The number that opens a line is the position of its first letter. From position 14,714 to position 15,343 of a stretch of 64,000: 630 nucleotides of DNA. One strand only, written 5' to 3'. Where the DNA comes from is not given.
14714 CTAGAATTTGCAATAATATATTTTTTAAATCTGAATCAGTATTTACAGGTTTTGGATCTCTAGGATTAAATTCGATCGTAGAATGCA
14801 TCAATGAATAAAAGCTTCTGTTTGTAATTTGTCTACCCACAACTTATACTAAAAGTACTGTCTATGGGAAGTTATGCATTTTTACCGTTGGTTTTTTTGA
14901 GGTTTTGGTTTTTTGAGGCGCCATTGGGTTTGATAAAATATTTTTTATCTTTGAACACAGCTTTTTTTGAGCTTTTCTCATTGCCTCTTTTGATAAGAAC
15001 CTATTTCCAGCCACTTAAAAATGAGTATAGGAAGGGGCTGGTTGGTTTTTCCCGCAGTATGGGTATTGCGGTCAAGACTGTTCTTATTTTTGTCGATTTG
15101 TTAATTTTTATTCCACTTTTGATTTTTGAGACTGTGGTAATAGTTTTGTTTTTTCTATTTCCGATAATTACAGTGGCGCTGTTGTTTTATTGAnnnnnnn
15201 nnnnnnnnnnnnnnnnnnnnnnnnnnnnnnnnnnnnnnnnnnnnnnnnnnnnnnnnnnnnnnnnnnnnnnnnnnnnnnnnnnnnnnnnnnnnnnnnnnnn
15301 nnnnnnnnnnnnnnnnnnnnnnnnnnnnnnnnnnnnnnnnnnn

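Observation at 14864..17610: A second, membrane-anchored Clp/Hsp100 paralog whose D1 ATPase looks dead, co-arranged with a small membrane protein directly after clpC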

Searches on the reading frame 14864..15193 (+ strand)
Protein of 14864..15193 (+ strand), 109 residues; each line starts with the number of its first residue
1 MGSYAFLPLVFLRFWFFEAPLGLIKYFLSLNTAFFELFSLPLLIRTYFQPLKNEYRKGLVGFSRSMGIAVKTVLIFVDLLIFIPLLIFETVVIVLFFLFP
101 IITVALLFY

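Call 3: search_protein_families(library=pfam, proteins=[window:14864-15193:+], max_evalue=0.01)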
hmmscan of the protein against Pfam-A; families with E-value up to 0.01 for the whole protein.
window:14864-15193:+ (109 aa): 0 families

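Call 4: search_protein_families(library=ncbifam, proteins=[window:14864-15193:+], max_evalue=0.01)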
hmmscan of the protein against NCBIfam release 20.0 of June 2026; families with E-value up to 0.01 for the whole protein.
window:14864-15193:+ (109 aa): 0 families

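Call 19: find_homologous_proteins(query=window:14864-15190:+, max_evalue=0.001)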
Query window:14864-15190:+ (109 aa): 110 proteins with E <= 0.001 among 117 candidates.
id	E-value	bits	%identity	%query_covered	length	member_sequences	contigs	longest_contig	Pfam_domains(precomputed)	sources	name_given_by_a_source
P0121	3.3e-58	213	100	100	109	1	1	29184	-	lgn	-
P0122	2.8e-37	145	67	99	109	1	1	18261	-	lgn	-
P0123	1.2e-35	140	67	99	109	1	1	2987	-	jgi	-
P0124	1.8e-35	140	68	99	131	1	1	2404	-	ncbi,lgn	-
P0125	3.0e-35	139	63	99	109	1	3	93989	-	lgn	-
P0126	5.0e-35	138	67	98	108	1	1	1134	-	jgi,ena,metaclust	metaclust:\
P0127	9.2e-35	137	68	99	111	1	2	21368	-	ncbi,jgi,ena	-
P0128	1.2e-34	137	64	100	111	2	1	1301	-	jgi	jgi:hypothetical protein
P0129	2.7e-34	136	66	100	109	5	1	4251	-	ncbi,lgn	-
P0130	2.7e-34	136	65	97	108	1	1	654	-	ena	-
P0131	3.1e-34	136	64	98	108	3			-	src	-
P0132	5.2e-34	135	64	98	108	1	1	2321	-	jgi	-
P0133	5.8e-34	135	61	100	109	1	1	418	-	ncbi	-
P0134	6.7e-34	135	64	98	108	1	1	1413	-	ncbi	-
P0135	1.1e-33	134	65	97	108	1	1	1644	-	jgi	-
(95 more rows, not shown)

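Call 42: search_protein_families(library=pfam, alignment_id=A3, max_evalue=1)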
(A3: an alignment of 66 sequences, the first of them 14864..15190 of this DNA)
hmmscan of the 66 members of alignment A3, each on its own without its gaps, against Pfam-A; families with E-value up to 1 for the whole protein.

A. member 1, window:14864-15190:+ (109 aa): 0 families

B. families by the number of members that match (of 66 scanned): 7 families
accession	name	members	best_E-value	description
PF16959.10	Collectrin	4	0.0037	Renal amino acid transporter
PF03208.24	PRA1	2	0.35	PRA1 family protein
PF13858.11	DUF4199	1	0.064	Protein of unknown function (DUF4199)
PF07916.16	TraG_N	1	0.27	TraG-like protein, N-terminal region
PF07695.17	7TMR-DISM_7TM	1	0.27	7TM diverse intracellular signalling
PF11298.13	DUF3099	1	0.58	Protein of unknown function (DUF3099)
PF05230.16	MASE2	1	0.83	MASE2 domain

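Call 51: predict_structure(alignment_id=A3)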
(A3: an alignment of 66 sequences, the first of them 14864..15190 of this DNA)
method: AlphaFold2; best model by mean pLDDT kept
length: 109 residues; sequences in the alignment: 66
mean_pLDDT: 91.6   pTM: 0.71
mean pLDDT of the five models: 91.6, 91.4, 90.6, 90.4, 89.7
residues with pLDDT >= 90: 85; 70-90: 20; 50-70: 4; < 50: 0
segments of 3 or more residues with pLDDT < 50: none
pLDDT, mean of each block of 10 residues (from residue 1): 79 93 97 96 93 75 91 97 97 95 94
secondary structure, 60 per line:
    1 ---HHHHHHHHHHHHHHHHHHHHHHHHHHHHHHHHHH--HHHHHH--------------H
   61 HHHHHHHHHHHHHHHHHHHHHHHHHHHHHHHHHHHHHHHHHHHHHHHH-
elements in order: H4-37 H40-45 H60-108

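Call 80: fold_search(model_id=the predicted structure, library=pdb)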
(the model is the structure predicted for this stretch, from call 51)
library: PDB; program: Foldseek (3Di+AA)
matches with E <= 10: 14; with E <= 0.001: 0
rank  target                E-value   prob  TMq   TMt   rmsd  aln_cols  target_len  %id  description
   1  2z0n                  4.0e+00  0.12  0.35  0.21   7.1       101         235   14  Crystal structure of APPL1-BAR domain (released 2008-05-13)
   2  6v4a_A                4.0e+00  0.08  0.29  0.08  21.6       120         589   17  An open conformation of a Pentameic ligand-gated ion channel with additional N-terminal domain (released 2020-06-03)
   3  2q13                  4.2e+00  0.10  0.33  0.14   7.4       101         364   14  Crystal structure of BAR-PH domain of APPL1 (released 2007-08-14)
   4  5yz0_D                6.1e+00  0.08  0.20  0.08   5.5        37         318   24  Cryo-EM Structure of human ATR-ATRIP complex (released 2018-01-31)
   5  2q12                  6.8e+00  0.09  0.35  0.20   6.1        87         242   14  Crystal Structure of BAR domain of APPL1 (released 2007-08-14)
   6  4dcn_C                7.7e+00  0.03  0.20  0.13  10.4        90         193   13  Crystal Structure Analysis of the Arfaptin2 BAR domain in Complex with ARL1 (released 2012-06-13)
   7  1yke_A                8.7e+00  0.13  0.41  0.44   4.9        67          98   15  Structure of the mediator MED7/MED21 subcomplex (released 2005-02-22)
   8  5sva_U                8.7e+00  0.13  0.41  0.30   4.9        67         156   15  Mediator-RNA Polymerase II Pre-Initiation Complex (released 2016-09-28)
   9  1ykh_A                8.7e+00  0.09  0.34  0.38   6.2        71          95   17  Structure of the mediator MED7/MED21 (Med7/Srb7) subcomplex (released 2005-02-22)
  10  4hwc_A                9.3e+00  0.08  0.27  0.33  14.9        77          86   14  Structure of ATBAG1 (released 2013-05-29)
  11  8vlw_B                9.3e+00  0.08  0.35  0.19   7.5        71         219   20  TolQ-TolR inner membrane protein complex from Acinetobacter baumannii (released 2025-01-15)
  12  9b3t_F                9.3e+00  0.03  0.22  0.11   9.2        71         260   18  Octameric prenyltransferase domain of linkerless Fusicoccadiene synthase with C2 symmetry without associated cyclase d (released 2024-09-25)
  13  2z4w_B                9.3e+00  0.03  0.24  0.11  22.2        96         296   16  S. cerevisiae geranylgeranyl pyrophosphate synthase in complex with magnesium and BPH-749 (released 2008-07-01)
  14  2z4y_B                9.9e+00  0.04  0.25  0.12  13.1        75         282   16  S. cerevisiae geranylgeranyl pyrophosphate synthase in complex with magnesium and BPH-252 (released 2008-07-01)
